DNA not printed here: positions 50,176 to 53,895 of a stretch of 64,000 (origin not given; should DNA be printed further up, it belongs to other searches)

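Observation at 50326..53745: Autotransporter with eukaryote-like modules (ankyrin plus EGF-like) and an undescribed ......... repeat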

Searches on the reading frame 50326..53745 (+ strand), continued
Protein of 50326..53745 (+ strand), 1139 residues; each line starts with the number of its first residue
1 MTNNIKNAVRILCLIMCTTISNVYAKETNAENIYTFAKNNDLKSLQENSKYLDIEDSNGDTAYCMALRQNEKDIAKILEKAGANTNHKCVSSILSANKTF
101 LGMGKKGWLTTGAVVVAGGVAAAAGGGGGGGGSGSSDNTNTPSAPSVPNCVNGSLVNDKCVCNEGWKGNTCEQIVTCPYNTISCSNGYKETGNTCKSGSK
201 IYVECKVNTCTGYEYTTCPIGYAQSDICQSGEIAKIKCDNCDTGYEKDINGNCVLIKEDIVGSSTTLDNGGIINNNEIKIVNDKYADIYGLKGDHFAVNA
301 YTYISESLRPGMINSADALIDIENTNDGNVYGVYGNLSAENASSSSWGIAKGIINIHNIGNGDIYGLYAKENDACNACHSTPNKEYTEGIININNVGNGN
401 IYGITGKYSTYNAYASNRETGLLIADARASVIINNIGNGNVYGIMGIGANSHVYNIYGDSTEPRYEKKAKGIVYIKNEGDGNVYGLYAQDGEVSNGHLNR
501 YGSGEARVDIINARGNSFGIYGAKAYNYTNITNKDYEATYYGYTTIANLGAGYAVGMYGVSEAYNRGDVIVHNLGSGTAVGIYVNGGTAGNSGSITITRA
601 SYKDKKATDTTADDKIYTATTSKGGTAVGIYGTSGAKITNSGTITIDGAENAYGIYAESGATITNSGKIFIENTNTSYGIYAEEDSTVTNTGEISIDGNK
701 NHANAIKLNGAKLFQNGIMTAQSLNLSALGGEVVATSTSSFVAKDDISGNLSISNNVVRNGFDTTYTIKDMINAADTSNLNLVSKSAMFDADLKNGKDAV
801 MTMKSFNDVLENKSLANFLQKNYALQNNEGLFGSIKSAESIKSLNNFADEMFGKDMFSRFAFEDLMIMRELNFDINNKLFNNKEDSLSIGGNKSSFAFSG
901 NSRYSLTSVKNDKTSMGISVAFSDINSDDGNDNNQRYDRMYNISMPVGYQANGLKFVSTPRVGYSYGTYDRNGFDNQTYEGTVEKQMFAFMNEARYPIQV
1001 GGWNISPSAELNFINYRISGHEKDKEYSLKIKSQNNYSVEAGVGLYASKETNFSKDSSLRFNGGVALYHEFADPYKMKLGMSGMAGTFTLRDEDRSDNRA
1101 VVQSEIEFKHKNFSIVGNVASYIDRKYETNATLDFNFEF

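Call 15: search_solved_structures(query=A1, max_evalue=0.01, show_alignments=0)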
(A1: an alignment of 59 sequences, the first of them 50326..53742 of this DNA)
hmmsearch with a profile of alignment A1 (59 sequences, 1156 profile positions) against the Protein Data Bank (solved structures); distinct sequences matched with E-value up to 0.01: 89 (the best 60 are shown).
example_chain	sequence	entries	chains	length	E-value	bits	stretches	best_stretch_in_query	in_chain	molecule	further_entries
6mol_A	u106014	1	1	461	1.5e-08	36.1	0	44-95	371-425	Monoextended DARPin R12 (M_R12)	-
5d66_A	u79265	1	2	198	2e-07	32.4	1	43-96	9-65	Uncharacterized protein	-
9qe7_A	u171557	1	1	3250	2.2e-06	29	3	517-730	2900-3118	Outer membrane autotransporter barrel domain protein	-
4gmr_A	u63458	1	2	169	5.7e-06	27.6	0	44-96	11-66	OR266 DE NOVO PROTEIN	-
7xc5_A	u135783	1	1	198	7.4e-06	27.2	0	38-94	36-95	Isoform 2 of Caseinolytic peptidase B protein homolog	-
4qfv_A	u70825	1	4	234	7.9e-06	27.1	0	43-95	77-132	ANK-N5C-281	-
8fds_A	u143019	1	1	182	9.7e-06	26.8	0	39-93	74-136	Caseinolytic peptidase B protein homolog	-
4hqd_A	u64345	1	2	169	1.2e-05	26.5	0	44-96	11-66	Engineered Protein OR265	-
1n0r_A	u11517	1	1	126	1.4e-05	26.3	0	43-96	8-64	4 ankyrin repeats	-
9iq8_A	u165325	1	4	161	1.4e-05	26.2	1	25-93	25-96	Ankyrin-like protein AnkB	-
4gpm_A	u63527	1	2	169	1.7e-05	26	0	44-96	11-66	Engineered Protein OR264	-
3hra_A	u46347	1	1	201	3.2e-05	25.1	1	43-94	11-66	Ankyrin repeat family protein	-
9jxq_C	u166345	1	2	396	3.4e-05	25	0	47-91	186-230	Kinase D-interacting substrate of 220 kDa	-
7ptx_A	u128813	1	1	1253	3.7e-05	24.9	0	26-96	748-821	Alpha-latrocrustotoxin-Lt1a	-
2xee_A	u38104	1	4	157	4.9e-05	24.5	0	49-96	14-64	NI3C DARPIN MUTANT5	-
9oqa_A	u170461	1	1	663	0.00048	21.2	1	1010-1142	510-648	Autotransporter domain-containing protein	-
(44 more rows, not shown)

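Call 18: find_encoding_contigs(protein=P0001, flank=6000, max_places=3)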
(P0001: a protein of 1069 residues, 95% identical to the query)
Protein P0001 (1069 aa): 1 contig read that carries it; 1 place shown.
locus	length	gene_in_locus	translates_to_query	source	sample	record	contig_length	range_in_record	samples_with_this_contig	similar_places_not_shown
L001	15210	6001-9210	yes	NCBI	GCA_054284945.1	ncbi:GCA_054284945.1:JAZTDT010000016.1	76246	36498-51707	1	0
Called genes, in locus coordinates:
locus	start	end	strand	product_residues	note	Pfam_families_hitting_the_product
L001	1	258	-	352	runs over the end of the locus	PF03572:Peptidase_S41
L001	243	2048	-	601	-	PF00773:RNB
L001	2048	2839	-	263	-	PF03372:Exo_endo_phos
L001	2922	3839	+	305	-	PF05036:SPOR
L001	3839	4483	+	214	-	PF02163:Peptidase_M50 (weak)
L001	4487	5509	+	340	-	PF00933:Glyco_hydro_3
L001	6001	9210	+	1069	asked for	PF27417:BigA_3rd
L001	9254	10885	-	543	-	PF12804:NTP_transf_3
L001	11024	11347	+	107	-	-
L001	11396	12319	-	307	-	PF02899:Phage_int_SAM_1, PF13495:Phage_int_SAM_4 (weak), PF22823:MrpR_C_cat (faint), PF00589:Phage_integrase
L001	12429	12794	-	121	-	-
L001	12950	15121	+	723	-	PF17764:PriA_3primeBD, PF00270:DEAD, PF04851:ResIII, PF18319:Zn_ribbon_PriA (weak), PF00271:Helicase_C, PF18074:PriA_C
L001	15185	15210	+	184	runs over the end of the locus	PF00213:OSCP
